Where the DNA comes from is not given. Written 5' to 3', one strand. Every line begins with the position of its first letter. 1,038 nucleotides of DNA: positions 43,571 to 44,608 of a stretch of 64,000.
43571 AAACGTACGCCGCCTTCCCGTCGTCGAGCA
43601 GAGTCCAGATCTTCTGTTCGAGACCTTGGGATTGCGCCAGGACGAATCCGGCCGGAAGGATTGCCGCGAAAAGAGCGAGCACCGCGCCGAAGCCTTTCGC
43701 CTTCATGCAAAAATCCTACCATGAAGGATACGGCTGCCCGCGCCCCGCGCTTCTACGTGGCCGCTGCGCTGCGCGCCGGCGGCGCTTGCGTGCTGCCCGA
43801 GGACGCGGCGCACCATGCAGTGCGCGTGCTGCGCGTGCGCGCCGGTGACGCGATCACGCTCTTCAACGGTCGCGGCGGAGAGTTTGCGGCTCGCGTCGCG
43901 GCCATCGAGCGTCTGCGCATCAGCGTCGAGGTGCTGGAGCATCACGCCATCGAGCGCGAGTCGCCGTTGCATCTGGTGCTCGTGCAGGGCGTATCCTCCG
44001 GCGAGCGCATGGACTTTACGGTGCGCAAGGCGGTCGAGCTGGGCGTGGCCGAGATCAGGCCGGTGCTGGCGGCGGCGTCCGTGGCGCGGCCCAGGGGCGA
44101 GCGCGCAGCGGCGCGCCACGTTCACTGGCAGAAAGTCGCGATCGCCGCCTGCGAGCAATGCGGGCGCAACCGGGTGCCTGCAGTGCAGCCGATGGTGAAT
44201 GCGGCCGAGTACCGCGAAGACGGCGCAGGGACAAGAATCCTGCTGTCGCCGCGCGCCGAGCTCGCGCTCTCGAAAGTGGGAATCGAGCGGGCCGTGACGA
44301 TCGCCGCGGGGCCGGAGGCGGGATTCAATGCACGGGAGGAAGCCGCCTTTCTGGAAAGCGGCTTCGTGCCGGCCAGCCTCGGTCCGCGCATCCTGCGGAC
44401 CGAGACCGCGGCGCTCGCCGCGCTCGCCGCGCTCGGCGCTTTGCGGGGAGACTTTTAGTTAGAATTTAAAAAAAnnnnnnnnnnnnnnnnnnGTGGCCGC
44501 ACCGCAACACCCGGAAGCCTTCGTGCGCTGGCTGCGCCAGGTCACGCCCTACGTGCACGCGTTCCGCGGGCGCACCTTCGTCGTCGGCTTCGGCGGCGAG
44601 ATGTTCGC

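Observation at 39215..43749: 61-bp imperfect direct repeat brackets a 4.4-kb four-gene insert and preserves a 10-codon fossil of rsmE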

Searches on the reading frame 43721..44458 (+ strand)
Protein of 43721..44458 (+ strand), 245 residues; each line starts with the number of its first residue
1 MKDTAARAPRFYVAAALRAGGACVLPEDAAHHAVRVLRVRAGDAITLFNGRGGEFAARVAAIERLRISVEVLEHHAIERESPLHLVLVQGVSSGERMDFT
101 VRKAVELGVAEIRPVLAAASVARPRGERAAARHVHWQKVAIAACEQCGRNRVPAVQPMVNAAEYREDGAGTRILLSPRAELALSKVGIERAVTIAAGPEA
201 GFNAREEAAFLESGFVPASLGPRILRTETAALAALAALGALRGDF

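Call 6: search_protein_families(library=pfam, proteins=[window:43721-44458:+])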
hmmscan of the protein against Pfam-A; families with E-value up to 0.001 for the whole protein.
window:43721-44458:+ (245 aa): 2 families
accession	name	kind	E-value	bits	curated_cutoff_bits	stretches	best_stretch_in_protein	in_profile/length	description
PF04452.19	Methyltrans_RNA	-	7.2e-44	149.7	23.9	1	80-238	2-164/165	RNA methyltransferase domain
PF20260.4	PUA_4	-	3.3e-15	56.3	23.9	1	25-71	1-47/48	RNA methyltransferase PUA domain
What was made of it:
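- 43721..44458 (+): Functional rsmE (16S rRNA U1498 N3-methyltransferase). Pfam PF04452 and PF20260 (call 6).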

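Call 9: search_protein_families(library=ncbifam, proteins=[window:43721-44458:+])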
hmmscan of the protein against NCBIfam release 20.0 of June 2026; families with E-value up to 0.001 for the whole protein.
window:43721-44458:+ (245 aa): 23 families
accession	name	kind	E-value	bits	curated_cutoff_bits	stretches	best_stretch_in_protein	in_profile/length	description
NF008692.0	PRK11713.1-5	equivalog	1.8e-85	286.3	196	1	7-245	2-246/246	16S rRNA (uracil(1498)-N(3))-methyltransferase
NF008690.0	PRK11713.1-1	equivalog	5.2e-62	209.4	342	1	7-244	2-241/243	16S rRNA (uracil(1498)-N(3))-methyltransferase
TIGR00046.1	TIGR00046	subfamily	2.8e-54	184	41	1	11-241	5-236/240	RsmE family RNA methyltransferase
NF008709.0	PRK11713.7-4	equivalog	4.2e-52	177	292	1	9-240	2-240/246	16S rRNA (uracil(1498)-N(3))-methyltransferase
NF008696.0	PRK11713.3-5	equivalog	1.3e-43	149.2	234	1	6-245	4-245/248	16S rRNA (uracil(1498)-N(3))-methyltransferase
NF008693.0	PRK11713.2-3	equivalog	2.2e-41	141.7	210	1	9-243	4-243/246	16S rRNA (uracil(1498)-N(3))-methyltransferase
NF008711.0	PRK11713.7-6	equivalog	9.4e-41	140.1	304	1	12-238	6-238/244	16S rRNA (uracil(1498)-N(3))-methyltransferase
NF008706.0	PRK11713.7-1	equivalog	1.6e-39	136.1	273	1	22-240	14-228/232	16S rRNA (uracil(1498)-N(3))-methyltransferase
NF008691.0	PRK11713.1-4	equivalog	1.4e-37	129.2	279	1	21-238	16-244/252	16S rRNA (uracil(1498)-N(3))-methyltransferase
NF008694.0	PRK11713.3-2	equivalog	1.5e-36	126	234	1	6-240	5-239/245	16S rRNA (uracil(1498)-N(3))-methyltransferase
NF008697.0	PRK11713.4-1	equivalog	1.9e-36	125.6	234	1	9-241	5-242/250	16S rRNA (uracil(1498)-N(3))-methyltransferase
NF008707.0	PRK11713.7-2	equivalog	2.1e-36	125.4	327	1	8-238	11-249/255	16S rRNA (uracil(1498)-N(3))-methyltransferase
NF008705.0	PRK11713.6-4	equivalog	2.3e-35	122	343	1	22-237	17-233/248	16S rRNA (uracil(1498)-N(3))-methyltransferase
NF008703.0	PRK11713.6-2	equivalog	1.2e-34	119.6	291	1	8-236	4-233/242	16S rRNA (uracil(1498)-N(3))-methyltransferase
NF008702.0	PRK11713.6-1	equivalog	5.3e-32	110.9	269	1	21-237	14-228/235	16S rRNA (uracil(1498)-N(3))-methyltransferase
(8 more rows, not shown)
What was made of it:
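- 43721..44458 (+): NCBIfam NF008692 1.8e-85 (call 9).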

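Call 11: find_related_loci(query=window:43721-44458:+, collection=genome_contigs, flank=10000)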
Query window:43721-44458:+ (245 aa) in genome_contigs; peptide patterns used: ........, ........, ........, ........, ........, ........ (x = any residue, [..] = any of these).
427 stretches matched a pattern; 66 encode a relative of the query (tblastn E <= 1e-3); 66 distinct loci.
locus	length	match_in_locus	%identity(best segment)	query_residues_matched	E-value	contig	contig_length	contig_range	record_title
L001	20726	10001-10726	83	4-245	3e-115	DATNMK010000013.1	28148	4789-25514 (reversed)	MAG TPA_asm: Burkholderiales bacterium isolate SMAG_U11477 k141_536900, whole genome shotgun sequence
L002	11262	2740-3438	73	1-229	7e-108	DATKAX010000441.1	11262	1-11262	MAG TPA_asm: Burkholderiales bacterium isolate SMAG_U14405 k141_2823668, whole genome shotgun sequence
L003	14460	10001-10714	75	9-245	1e-107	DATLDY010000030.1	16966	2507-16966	MAG TPA_asm: Burkholderiales bacterium isolate SMAG_U14362 k141_36512, whole genome shotgun sequence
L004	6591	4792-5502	75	9-245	8e-107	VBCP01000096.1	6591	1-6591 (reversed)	MAG: Betaproteobacteria bacterium isolate BP_20 14_0903_13_30cm_scaffold_720169, whole genome shotgun sequence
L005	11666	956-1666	74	9-245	1e-105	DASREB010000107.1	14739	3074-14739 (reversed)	MAG TPA_asm: Burkholderiales bacterium isolate SMAG_U9995 k141_96356, whole genome shotgun sequence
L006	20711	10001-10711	72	9-245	3e-105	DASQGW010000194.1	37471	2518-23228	MAG TPA_asm: Burkholderiales bacterium isolate SMAG_U11817 k141_189525, whole genome shotgun sequence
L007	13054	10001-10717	72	9-245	2e-104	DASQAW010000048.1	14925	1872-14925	MAG TPA_asm: Burkholderiales bacterium isolate SMAG_U11655 k141_884341, whole genome shotgun sequence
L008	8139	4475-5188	72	9-245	8e-104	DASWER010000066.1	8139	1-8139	MAG TPA_asm: Burkholderiales bacterium isolate SMAG_U2767 k141_1116123, whole genome shotgun sequence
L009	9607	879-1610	70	3-245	1e-102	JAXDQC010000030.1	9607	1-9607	MAG: Betaproteobacteria bacterium isolate BP_726 scaffold_3563611, whole genome shotgun sequence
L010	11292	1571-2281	72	10-245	2e-102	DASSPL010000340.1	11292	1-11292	MAG TPA_asm: Burkholderiales bacterium isolate SMAG_U1277 k141_1406961, whole genome shotgun sequence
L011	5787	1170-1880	72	9-245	8e-102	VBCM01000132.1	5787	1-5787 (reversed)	MAG: Betaproteobacteria bacterium isolate BP_17 14_0903_12_30cm_scaffold_10604, whole genome shotgun sequence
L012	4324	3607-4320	72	9-245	7e-102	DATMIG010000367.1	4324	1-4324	MAG TPA_asm: Burkholderiales bacterium isolate SMAG_U13536 k141_80323, whole genome shotgun sequence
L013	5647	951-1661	72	9-245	4e-99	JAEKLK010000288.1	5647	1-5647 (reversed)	MAG: Betaproteobacteria bacterium isolate UL_67_12 UL_S35_scaffold_2160, whole genome shotgun sequence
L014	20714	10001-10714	67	8-244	2e-97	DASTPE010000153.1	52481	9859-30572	MAG TPA_asm: Burkholderiales bacterium isolate SMAG_U2189 k141_948158, whole genome shotgun sequence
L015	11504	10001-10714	70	9-245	3e-97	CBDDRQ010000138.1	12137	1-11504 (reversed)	uncultured bacterium isolate s10_2 genome assembly, contig: k141_25686, whole genome shotgun sequence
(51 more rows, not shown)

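Call 33: find_homologous_proteins(query=window:43721-44458:+)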
Query window:43721-44458:+ (245 aa): 7976 proteins with E <= 0.001 among 8000 candidates; the best 120 are listed.
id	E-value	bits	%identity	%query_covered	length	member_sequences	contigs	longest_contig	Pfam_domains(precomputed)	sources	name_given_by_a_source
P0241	1.1e-140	485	96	100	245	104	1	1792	PF04452.20,PF20260.5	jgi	-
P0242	5.4e-134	463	91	100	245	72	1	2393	PF04452.20,PF20260.5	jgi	jgi:16S rRNA (uracil1498-N3)-methyltransferase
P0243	1.6e-120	419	83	100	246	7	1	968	PF04452.20,PF20260.5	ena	-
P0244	1.6e-120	419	83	100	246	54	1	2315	PF04452.20,PF20260.5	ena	-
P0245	3.0e-119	415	80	100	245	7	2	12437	PF04452.20,PF20260.5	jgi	jgi:16S rRNA (uracil1498-N3)-methyltransferase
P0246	1.1e-113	397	76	98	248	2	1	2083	PF04452.20,PF20260.5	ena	-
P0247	1.6e-112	393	77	100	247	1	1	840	PF04452.20,PF20260.5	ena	-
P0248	5.3e-112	391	75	98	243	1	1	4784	PF04452.20,PF20260.5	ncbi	-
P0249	1.7e-111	389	77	100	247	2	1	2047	PF04452.20,PF20260.5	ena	-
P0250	2.2e-111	389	73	98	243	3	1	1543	PF04452.20,PF20260.5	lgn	-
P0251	2.4e-111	389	75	100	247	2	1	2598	PF04452.20,PF20260.5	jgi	jgi:16S rRNA (uracil1498-N3)-methyltransferase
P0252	2.7e-111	389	77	97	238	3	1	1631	PF04452.20,PF20260.5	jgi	-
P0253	3.1e-111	389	76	97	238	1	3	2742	PF04452.20,PF20260.5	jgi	jgi:16S rRNA (uracil1498-N3)-methyltransferase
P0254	4.2e-111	388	78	97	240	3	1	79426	PF04452.20,PF20260.5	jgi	jgi:16S rRNA (uracil1498-N3)-methyltransferase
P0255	7.5e-111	387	79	97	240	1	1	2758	PF04452.20,PF20260.5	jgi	jgi:16S rRNA (uracil1498-N3)-methyltransferase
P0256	1.0e-110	387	75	100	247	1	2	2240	PF04452.20,PF20260.5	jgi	-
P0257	2.1e-110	386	76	97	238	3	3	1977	PF04452.20,PF20260.5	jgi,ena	-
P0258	2.2e-110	386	76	97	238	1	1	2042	PF04452.20,PF20260.5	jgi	jgi:16S rRNA (uracil1498-N3)-methyltransferase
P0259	2.9e-110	385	74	97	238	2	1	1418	PF04452.20,PF20260.5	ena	-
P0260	6.8e-109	381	75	97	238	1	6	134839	PF04452.20,PF20260.5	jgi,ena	-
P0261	7.9e-109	381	76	97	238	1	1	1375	PF04452.20,PF20260.5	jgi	jgi:16S rRNA (uracil1498-N3)-methyltransferase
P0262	8.8e-109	381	76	97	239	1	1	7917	PF04452.20,PF20260.5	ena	-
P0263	1.4e-108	380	75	97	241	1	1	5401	PF04452.20,PF20260.5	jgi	jgi:16S rRNA (uracil1498-N3)-methyltransferase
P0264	1.4e-108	380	73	100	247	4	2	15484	PF04452.20,PF20260.5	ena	-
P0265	2.0e-108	379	74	100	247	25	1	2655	PF04452.20,PF20260.5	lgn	-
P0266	2.1e-108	379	71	100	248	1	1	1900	PF04452.20,PF20260.5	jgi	jgi:16S rRNA (uracil1498-N3)-methyltransferase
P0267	2.5e-108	379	76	97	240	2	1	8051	PF04452.20,PF20260.5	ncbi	-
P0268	2.7e-108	379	73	100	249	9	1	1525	PF04452.20,PF20260.5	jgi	jgi:16S rRNA (uracil1498-N3)-methyltransferase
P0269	2.7e-108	379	72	97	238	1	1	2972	PF04452.20,PF20260.5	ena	-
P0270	2.9e-108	379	75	100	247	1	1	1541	PF04452.20,PF20260.5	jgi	jgi:16S rRNA (uracil1498-N3)-methyltransferase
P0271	4.7e-108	378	74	97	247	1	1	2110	PF04452.20,PF20260.5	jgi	jgi:16S rRNA (uracil1498-N3)-methyltransferase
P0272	4.7e-108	378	75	100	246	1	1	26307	PF04452.20,PF20260.5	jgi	jgi:16S rRNA (uracil1498-N3)-methyltransferase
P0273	4.8e-108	378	75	100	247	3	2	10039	PF04452.20,PF20260.5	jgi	jgi:16S rRNA (uracil1498-N3)-methyltransferase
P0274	5.0e-108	378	75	97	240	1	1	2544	PF04452.20,PF20260.5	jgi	jgi:16S rRNA (uracil1498-N3)-methyltransferase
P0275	1.2e-107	377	74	100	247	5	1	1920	PF04452.20,PF20260.5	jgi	jgi:16S rRNA (uracil1498-N3)-methyltransferase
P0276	1.2e-107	377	74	100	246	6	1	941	PF04452.20,PF20260.5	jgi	jgi:16S rRNA (uracil1498-N3)-methyltransferase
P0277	1.8e-107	376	71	98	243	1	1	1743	PF04452.20,PF20260.5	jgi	-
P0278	1.9e-107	376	75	97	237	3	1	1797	PF04452.20,PF20260.5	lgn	-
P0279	1.9e-107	376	72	98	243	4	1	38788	PF04452.20,PF20260.5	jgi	jgi:16S rRNA (uracil1498-N3)-methyltransferase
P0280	1.9e-107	376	73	97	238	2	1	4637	PF04452.20,PF20260.5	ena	-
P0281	2.3e-107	376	73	96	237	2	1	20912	PF04452.20,PF20260.5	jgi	-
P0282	2.5e-107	376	75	97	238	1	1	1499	PF04452.20,PF20260.5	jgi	jgi:16S rRNA (uracil1498-N3)-methyltransferase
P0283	2.6e-107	376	76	97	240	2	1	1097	PF04452.20,PF20260.5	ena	-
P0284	4.8e-107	375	75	97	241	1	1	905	PF04452.20,PF20260.5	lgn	-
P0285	4.9e-107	375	73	97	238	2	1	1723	PF04452.20,PF20260.5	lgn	-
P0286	5.3e-107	375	73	97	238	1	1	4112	PF04452.20,PF20260.5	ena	-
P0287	6.4e-107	374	75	97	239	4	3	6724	PF04452.20,PF20260.5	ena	-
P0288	6.9e-107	374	75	97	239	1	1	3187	PF04452.20,PF20260.5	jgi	jgi:16S rRNA (uracil1498-N3)-methyltransferase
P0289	8.2e-107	374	75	97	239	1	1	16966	PF04452.20,PF20260.5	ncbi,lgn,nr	ncbi:MAG TPA: 16S rRNA (uracil(1498)-N(3))-methyltransferase [Burkholderiales bacterium]|nr:16S rRNA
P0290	9.8e-107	374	75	97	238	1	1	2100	PF04452.20,PF20260.5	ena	-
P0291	1.1e-106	374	74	100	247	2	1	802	PF04452.20,PF20260.5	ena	-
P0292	1.1e-106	374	69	100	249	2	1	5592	PF04452.20,PF20260.5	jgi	-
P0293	1.2e-106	374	71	97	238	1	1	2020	PF04452.20,PF20260.5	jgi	jgi:16S rRNA (uracil1498-N3)-methyltransferase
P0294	1.5e-106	373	74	97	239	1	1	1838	PF04452.20,PF20260.5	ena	-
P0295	1.9e-106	373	75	97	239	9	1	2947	PF04452.20,PF20260.5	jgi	jgi:16S rRNA (uracil1498-N3)-methyltransferase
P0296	2.1e-106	373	73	100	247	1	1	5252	PF04452.20,PF20260.5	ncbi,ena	-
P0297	2.1e-106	373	74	97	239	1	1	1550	PF04452.20,PF20260.5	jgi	-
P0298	2.2e-106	373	74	97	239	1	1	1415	PF04452.20,PF20260.5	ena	-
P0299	2.2e-106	373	73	97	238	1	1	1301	PF04452.20,PF20260.5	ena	-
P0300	2.8e-106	372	75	97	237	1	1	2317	PF04452.20,PF20260.5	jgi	jgi:16S rRNA (uracil1498-N3)-methyltransferase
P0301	2.9e-106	372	73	97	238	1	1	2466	PF04452.20,PF20260.5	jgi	-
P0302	2.9e-106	372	74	97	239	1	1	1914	PF04452.20,PF20260.5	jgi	jgi:16S rRNA (uracil1498-N3)-methyltransferase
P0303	3.0e-106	372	71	97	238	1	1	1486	PF04452.20,PF20260.5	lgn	-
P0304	3.5e-106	372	72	97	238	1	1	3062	PF04452.20,PF20260.5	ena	-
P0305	3.8e-106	372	72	96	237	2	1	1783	PF04452.20,PF20260.5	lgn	-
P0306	4.5e-106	372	74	97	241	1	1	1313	PF04452.20,PF20260.5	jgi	jgi:16S rRNA (uracil1498-N3)-methyltransferase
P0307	6.1e-106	371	71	99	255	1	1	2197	PF04452.20,PF20260.5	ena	-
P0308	6.2e-106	371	76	97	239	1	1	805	PF04452.20,PF20260.5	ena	-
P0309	6.4e-106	371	73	96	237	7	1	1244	PF04452.20,PF20260.5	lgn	-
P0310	6.8e-106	371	73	100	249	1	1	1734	PF04452.20,PF20260.5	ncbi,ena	-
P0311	7.2e-106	371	74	97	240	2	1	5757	PF04452.20,PF20260.5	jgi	jgi:16S rRNA (uracil1498-N3)-methyltransferase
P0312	7.8e-106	371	71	98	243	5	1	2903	PF04452.20,PF20260.5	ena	-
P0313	8.2e-106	371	71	97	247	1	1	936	PF04452.20,PF20260.5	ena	-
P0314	8.3e-106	371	73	97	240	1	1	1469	PF04452.20,PF20260.5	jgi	jgi:16S rRNA (uracil1498-N3)-methyltransferase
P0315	9.1e-106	371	71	98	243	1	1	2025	PF04452.20,PF20260.5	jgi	jgi:16S rRNA (uracil1498-N3)-methyltransferase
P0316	9.2e-106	371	73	97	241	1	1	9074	PF04452.20,PF20260.5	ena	-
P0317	1.0e-105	371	74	97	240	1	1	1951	PF04452.20,PF20260.5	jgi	jgi:16S rRNA (uracil1498-N3)-methyltransferase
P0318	1.1e-105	370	72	97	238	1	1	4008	PF04452.20,PF20260.5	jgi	jgi:16S rRNA (uracil1498-N3)-methyltransferase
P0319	1.3e-105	370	70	100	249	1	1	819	PF04452.20,PF20260.5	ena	-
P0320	1.4e-105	370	74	97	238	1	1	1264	PF04452.20,PF20260.5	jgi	jgi:16S rRNA (uracil1498-N3)-methyltransferase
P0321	1.4e-105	370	74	97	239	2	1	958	PF04452.20,PF20260.5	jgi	-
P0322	1.4e-105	370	71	97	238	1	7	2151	PF04452.20,PF20260.5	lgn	-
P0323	1.6e-105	370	72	97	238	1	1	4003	PF04452.20,PF20260.5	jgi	jgi:16S rRNA (uracil1498-N3)-methyltransferase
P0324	2.1e-105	370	73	97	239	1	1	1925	PF04452.20,PF20260.5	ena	-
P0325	2.1e-105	370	73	97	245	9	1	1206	PF04452.20,PF20260.5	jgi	jgi:16S rRNA (uracil1498-N3)-methyltransferase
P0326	2.2e-105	369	73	97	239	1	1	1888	PF04452.20,PF20260.5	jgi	jgi:16S rRNA (uracil1498-N3)-methyltransferase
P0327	2.3e-105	369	71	100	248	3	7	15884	PF04452.20,PF20260.5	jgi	jgi:16S rRNA (uracil1498-N3)-methyltransferase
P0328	2.5e-105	369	74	97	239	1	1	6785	PF04452.20,PF20260.5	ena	-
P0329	2.7e-105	369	74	97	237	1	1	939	PF04452.20,PF20260.5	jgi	jgi:16S rRNA (uracil1498-N3)-methyltransferase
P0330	2.8e-105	369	74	97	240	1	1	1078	PF04452.20,PF20260.5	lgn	-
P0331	2.8e-105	369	70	98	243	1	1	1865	PF04452.20,PF20260.5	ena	-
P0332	3.2e-105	369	73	97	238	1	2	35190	PF04452.20,PF20260.5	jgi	-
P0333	3.2e-105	369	73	97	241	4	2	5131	PF04452.20,PF20260.5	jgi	jgi:16S rRNA (uracil1498-N3)-methyltransferase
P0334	3.7e-105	369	69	100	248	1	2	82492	PF04452.20,PF20260.5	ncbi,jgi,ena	-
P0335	3.7e-105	369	73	97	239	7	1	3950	PF04452.20,PF20260.5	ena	-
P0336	3.9e-105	369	71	97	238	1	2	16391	PF04452.20,PF20260.5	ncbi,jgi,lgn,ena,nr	ncbi:MAG TPA: 16S rRNA (uracil(1498)-N(3))-methyltransferase [Burkholderiales bacterium]|jgi:16S rRN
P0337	4.1e-105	369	75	97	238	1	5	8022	PF04452.20,PF20260.5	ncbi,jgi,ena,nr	ncbi:MAG: 16S rRNA (uracil(1498)-N(3))-methyltransferase [Betaproteobacteria bacterium]|nr:MAG: 16S 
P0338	4.2e-105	369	70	97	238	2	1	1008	PF04452.20,PF20260.5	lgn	-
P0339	5.2e-105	368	73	97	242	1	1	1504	PF04452.20,PF20260.5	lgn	-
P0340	5.3e-105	368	75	97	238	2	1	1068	PF04452.20,PF20260.5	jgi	-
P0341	5.3e-105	368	71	97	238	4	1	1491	PF04452.20,PF20260.5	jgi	jgi:16S rRNA (uracil1498-N3)-methyltransferase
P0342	6.1e-105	368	74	100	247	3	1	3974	PF04452.20,PF20260.5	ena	-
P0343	6.3e-105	368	72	98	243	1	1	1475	PF04452.20,PF20260.5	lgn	-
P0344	6.6e-105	368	74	97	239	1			PF04452.20,PF20260.5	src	-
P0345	7.4e-105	368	71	100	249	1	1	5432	PF04452.20,PF20260.5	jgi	jgi:16S rRNA (uracil1498-N3)-methyltransferase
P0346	8.0e-105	368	73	97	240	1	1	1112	PF04452.20,PF20260.5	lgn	-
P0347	8.0e-105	368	72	97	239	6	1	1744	PF04452.20,PF20260.5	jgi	jgi:16S rRNA (uracil1498-N3)-methyltransferase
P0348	8.3e-105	368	74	97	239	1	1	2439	PF04452.20,PF20260.5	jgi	-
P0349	8.7e-105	368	73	97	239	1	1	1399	PF04452.20,PF20260.5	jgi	-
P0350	9.0e-105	367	73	98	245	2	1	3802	PF04452.20,PF20260.5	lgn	-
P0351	9.1e-105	367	71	100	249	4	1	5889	PF04452.20,PF20260.5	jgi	jgi:16S rRNA (uracil1498-N3)-methyltransferase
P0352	9.2e-105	367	73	97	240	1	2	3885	PF04452.20,PF20260.5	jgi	jgi:16S rRNA (uracil1498-N3)-methyltransferase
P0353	9.3e-105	367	74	97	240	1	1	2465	PF04452.20,PF20260.5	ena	-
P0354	9.4e-105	367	72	97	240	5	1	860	PF04452.20,PF20260.5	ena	-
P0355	9.7e-105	367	75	97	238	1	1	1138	PF04452.20,PF20260.5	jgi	jgi:16S rRNA (uracil1498-N3)-methyltransferase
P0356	9.7e-105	367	71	100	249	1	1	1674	PF04452.20,PF20260.5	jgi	-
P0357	1.0e-104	367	74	97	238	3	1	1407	PF04452.20,PF20260.5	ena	-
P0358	1.2e-104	367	73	98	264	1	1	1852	PF04452.20,PF20260.5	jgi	jgi:16S rRNA (uracil1498-N3)-methyltransferase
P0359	1.3e-104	367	69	100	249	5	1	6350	PF04452.20,PF20260.5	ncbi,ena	-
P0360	1.3e-104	367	70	98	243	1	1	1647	PF04452.20,PF20260.5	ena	-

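Call 34: find_encoding_contigs(protein=P0241, flank=10000, max_places=6)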
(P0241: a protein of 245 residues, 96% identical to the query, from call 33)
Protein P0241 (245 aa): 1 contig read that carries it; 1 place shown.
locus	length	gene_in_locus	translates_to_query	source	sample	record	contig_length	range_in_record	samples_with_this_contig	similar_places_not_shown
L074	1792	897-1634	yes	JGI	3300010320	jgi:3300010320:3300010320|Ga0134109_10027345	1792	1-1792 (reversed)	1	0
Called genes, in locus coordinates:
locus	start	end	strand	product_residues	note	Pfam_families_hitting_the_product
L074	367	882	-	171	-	PF00578:AhpC-TSA, PF08534:Redoxin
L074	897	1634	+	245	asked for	PF20260:PUA_4, PF04452:Methyltrans_RNA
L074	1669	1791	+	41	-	?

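Call 35: find_encoding_contigs(protein=P0242, flank=10000, max_places=6)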
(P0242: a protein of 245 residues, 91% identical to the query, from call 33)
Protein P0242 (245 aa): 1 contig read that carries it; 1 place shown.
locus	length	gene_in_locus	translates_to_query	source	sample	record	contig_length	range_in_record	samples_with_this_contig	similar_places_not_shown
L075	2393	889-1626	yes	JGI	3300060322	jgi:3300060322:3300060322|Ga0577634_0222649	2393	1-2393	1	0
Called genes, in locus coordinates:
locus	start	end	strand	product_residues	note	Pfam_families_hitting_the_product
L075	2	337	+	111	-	?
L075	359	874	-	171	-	PF00578:AhpC-TSA, PF08534:Redoxin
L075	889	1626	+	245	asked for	PF20260:PUA_4, PF04452:Methyltrans_RNA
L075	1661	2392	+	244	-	?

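Call 36: find_encoding_contigs(protein=P0245, flank=10000, max_places=6)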
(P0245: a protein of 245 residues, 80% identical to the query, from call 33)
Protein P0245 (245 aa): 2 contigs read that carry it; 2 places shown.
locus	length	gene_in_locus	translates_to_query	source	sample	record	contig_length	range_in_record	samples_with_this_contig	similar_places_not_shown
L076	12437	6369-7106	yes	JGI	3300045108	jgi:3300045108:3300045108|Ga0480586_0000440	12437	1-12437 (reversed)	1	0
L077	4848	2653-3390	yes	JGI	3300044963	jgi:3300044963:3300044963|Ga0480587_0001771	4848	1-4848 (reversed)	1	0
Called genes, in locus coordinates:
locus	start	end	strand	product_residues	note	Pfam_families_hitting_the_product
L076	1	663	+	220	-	?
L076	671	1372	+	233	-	PF00106:adh_short (weak), PF01370:Epimerase (weak), PF08659:KR (faint), PF13561:adh_short_C2, PF00106:adh_short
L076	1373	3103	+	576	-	PF00920:ILVD_EDD_N, PF24877:ILV_EDD_C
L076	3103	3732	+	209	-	PF02798:GST_N, PF13417:GST_N_3, PF13409:GST_N_2, PF00043:GST_C, PF14497:GST_C_3 (weak), PF13410:GST_C_2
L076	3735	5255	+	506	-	PF08666:SAF, PF04295:GD_AH_second, PF20629:GD_AH_C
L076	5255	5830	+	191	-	PF13548:DUF4126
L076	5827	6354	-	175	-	PF00578:AhpC-TSA, PF08534:Redoxin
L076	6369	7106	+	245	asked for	PF20260:PUA_4, PF04452:Methyltrans_RNA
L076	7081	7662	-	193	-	-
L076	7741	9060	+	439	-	PF00696:AA_kinase, PF00583:Acetyltransf_1, PF13673:Acetyltransf_10 (weak), PF13508:Acetyltransf_7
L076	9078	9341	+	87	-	PF04362:Iron_traffic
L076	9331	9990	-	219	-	PF06026:Rib_5-P_isom_A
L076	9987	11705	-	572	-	PF00364:Biotin_lipoyl, PF25973:BSH_CzcB (faint), PF01134:GIDA (weak), PF07992:Pyr_redox_2, PF12831:FAD_oxidored, PF00070:Pyr_redox, PF02852:Pyr_redox_dim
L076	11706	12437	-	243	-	?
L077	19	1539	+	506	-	PF08666:SAF, PF04295:GD_AH_second, PF20629:GD_AH_C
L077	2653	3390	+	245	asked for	PF20260:PUA_4, PF04452:Methyltrans_RNA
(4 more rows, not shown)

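Call 75: find_encoding_contigs(protein=P0244, flank=5000, max_places=4)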
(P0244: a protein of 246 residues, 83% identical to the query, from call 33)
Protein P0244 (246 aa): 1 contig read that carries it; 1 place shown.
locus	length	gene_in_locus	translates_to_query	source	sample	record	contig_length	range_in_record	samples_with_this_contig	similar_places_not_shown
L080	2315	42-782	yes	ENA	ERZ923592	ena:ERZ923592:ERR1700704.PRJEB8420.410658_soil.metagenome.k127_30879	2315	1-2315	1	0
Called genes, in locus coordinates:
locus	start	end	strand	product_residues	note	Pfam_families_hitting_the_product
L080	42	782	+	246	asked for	PF20260:PUA_4, PF04452:Methyltrans_RNA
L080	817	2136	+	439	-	PF00696:AA_kinase, PF00583:Acetyltransf_1, PF13673:Acetyltransf_10 (weak), PF13508:Acetyltransf_7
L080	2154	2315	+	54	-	?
